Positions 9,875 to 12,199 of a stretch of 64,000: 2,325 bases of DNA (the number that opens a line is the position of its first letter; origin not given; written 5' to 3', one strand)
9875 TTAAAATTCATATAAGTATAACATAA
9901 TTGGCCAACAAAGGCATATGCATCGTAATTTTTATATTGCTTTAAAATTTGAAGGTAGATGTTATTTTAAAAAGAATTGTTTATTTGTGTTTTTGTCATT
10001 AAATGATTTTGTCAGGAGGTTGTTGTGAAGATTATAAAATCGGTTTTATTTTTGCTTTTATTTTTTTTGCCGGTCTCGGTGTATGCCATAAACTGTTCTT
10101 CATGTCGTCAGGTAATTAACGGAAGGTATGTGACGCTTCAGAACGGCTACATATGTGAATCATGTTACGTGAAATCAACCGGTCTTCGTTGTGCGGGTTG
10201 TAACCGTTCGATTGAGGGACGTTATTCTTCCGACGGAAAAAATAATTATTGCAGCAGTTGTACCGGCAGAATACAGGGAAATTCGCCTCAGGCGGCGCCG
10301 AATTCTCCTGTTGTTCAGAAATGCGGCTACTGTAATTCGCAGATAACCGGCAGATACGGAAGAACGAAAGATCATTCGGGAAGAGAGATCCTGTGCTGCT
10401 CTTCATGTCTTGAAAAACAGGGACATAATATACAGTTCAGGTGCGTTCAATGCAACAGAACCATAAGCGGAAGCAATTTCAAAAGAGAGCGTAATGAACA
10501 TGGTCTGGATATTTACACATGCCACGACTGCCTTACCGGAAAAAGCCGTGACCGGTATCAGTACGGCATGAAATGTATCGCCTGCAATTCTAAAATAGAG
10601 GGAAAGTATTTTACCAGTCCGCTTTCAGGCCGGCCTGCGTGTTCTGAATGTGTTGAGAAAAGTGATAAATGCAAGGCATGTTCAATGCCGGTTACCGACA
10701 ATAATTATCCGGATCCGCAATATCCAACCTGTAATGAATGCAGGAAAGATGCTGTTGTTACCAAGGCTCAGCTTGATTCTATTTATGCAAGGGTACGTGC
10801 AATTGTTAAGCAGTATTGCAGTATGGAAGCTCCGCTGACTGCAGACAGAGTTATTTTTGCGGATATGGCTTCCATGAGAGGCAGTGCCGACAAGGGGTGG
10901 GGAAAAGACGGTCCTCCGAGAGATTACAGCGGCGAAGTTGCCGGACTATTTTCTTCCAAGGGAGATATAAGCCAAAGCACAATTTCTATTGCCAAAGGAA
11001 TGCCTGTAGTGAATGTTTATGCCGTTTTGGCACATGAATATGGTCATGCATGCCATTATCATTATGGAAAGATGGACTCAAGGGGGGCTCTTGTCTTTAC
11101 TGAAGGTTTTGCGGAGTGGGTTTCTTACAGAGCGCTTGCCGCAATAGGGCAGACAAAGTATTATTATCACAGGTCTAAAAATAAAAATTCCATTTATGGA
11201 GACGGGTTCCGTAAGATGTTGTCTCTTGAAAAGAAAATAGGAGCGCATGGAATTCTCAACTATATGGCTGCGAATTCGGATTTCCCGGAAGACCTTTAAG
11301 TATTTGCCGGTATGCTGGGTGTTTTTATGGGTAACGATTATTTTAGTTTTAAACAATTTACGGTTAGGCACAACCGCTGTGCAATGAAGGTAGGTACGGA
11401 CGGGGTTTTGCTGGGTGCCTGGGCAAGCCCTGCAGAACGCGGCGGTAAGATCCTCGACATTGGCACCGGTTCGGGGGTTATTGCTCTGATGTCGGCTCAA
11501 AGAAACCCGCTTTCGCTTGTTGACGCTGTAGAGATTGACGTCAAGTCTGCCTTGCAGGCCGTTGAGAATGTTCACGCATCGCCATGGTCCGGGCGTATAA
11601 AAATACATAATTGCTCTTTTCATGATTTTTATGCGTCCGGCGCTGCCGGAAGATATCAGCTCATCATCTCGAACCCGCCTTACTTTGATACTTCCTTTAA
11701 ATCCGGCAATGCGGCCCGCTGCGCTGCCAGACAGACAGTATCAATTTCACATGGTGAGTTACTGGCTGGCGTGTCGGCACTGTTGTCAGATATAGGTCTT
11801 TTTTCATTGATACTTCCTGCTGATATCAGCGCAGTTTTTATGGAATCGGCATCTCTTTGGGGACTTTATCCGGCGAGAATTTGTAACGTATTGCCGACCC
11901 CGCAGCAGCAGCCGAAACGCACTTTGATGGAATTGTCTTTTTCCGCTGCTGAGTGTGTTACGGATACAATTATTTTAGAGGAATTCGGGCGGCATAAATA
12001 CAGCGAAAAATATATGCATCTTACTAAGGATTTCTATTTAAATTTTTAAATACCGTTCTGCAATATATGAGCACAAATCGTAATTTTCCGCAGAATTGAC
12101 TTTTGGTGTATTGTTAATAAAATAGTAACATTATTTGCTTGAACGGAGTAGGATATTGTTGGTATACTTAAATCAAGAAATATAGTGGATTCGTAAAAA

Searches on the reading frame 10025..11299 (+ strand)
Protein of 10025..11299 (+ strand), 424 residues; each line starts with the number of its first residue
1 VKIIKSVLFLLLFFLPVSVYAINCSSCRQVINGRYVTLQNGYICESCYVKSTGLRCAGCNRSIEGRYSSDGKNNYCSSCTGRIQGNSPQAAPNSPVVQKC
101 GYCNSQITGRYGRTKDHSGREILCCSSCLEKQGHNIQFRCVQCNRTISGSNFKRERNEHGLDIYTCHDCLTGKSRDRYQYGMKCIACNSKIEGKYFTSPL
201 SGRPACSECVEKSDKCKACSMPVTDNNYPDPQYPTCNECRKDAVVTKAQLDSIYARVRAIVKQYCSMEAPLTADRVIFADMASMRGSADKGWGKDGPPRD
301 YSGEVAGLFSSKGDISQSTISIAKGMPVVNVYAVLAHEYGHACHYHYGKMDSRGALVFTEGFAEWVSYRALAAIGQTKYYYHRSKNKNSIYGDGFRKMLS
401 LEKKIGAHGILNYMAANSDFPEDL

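Call 9: search_protein_families(library=pfam, proteins=[window:10025-11299:+], max_evalue=0.01)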
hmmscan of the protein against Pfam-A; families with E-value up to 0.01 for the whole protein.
window:10025-11299:+ (424 aa): 1 family
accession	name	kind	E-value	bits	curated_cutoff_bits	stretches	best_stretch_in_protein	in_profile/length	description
PF22747.2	Zn_ribbon_DUF2089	-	1.4e-05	25.5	27.6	0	182-200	13-31/32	DUF2089 zinc ribbon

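Call 11: search_protein_families(library=ncbifam, proteins=[window:10025-11299:+], max_evalue=1)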
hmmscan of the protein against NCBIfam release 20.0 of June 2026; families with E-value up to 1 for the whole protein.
window:10025-11299:+ (424 aa): 1 family
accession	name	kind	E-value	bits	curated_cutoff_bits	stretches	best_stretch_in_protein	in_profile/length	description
NF045524.1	MXAN_6640_HExxH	subfamily_domain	0.00068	19.5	140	1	327-385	107-162/290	MXAN_6640 family putative metalloprotease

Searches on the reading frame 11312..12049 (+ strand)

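Call 9: search_protein_families(library=pfam, proteins=[window:11312-12049:+], max_evalue=0.01)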
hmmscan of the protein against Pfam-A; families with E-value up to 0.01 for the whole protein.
window:11312-12049:+ (245 aa): 6 families
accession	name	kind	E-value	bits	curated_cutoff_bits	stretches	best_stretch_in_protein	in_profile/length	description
PF05175.20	MTS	-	9.7e-12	45.3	23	1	41-129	29-113/170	Methyltransferase small domain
PF06325.19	PrmA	-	0.0005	20.1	22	1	42-100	160-217/296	Ribosomal protein L11 methyltransferase (PrmA)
PF13649.12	Methyltransf_25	-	0.0015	19.6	27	1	47-121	1-71/97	Methyltransferase domain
PF13489.12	Methyltransf_23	-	0.0017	18.5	27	1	41-120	20-87/164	Methyltransferase domain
PF02390.23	Methyltransf_4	-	0.0019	18.1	24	1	47-100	5-52/173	Putative methyltransferase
PF05971.18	Methyltransf_10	-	0.0042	16.9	23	1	36-133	95-196/299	RNA methyltransferase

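Call 39: search_protein_families(library=ncbifam, proteins=[window:11312-12049:+], max_evalue=0.001)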
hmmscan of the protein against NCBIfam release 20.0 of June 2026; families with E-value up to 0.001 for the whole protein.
window:11312-12049:+ (245 aa): 12 families
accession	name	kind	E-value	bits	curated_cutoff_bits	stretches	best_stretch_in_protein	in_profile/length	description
NF047853.1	tRm6a37MtseTrmN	equivalog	9e-72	241.7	350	1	8-244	9-243/244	tRNA(1)(Val) (adenine(37)-N(6))-methyltransferase TrmN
TIGR03534.1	RF_mod_PrmC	equivalog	6e-14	52.1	199.1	1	13-128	57-170/253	peptide chain release factor N(5)-glutamine methyltransferase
TIGR03533.1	L3_gln_methyl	equivalog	2.8e-13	49.8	229.7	1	42-128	120-203/284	50S ribosomal protein L3 N(5)-glutamine methyltransferase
TIGR00536.1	hemK_fam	subfamily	2.3e-12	46.6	115.5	1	45-127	116-195/286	HemK family protein methyltransferase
NF007023.0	PRK09489.1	equivalog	5.6e-08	32.3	295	1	42-143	195-290/342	16S rRNA (guanine(1207)-N(2))-methyltransferase RsmC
NF011529.0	PRK14968.1-3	equivalog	8.4e-08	31.9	162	1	42-127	33-111/198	putative methyltransferase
NF011530.0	PRK14968.1-4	equivalog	6e-07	29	243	1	36-128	32-113/202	putative methyltransferase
NF001785.0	PRK00517.2-2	equivalog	8.5e-06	25.1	188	1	43-121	145-218/282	50S ribosomal protein L11 methyltransferase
NF002421.0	PRK01544.1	equivalog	1.7e-05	23.7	567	1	44-134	139-226/524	bifunctional peptide chain release factor N(5)-glutamine methyltransferase PrmC/tRNA (guanosine(46)-N7)-methyltransferase TrmB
NF001790.0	PRK00517.3-3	equivalog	3.1e-05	23.5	269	1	34-121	113-198/262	50S ribosomal protein L11 methyltransferase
NF043040.1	corrin_prot_MT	hypoth_equivalog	6.9e-05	22.4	180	1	41-120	38-116/216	corrinoid protein-associated methyltransferase CpaM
NF011528.0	PRK14968.1-2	equivalog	0.0003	20.4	171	1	42-125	37-118/205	putative methyltransferase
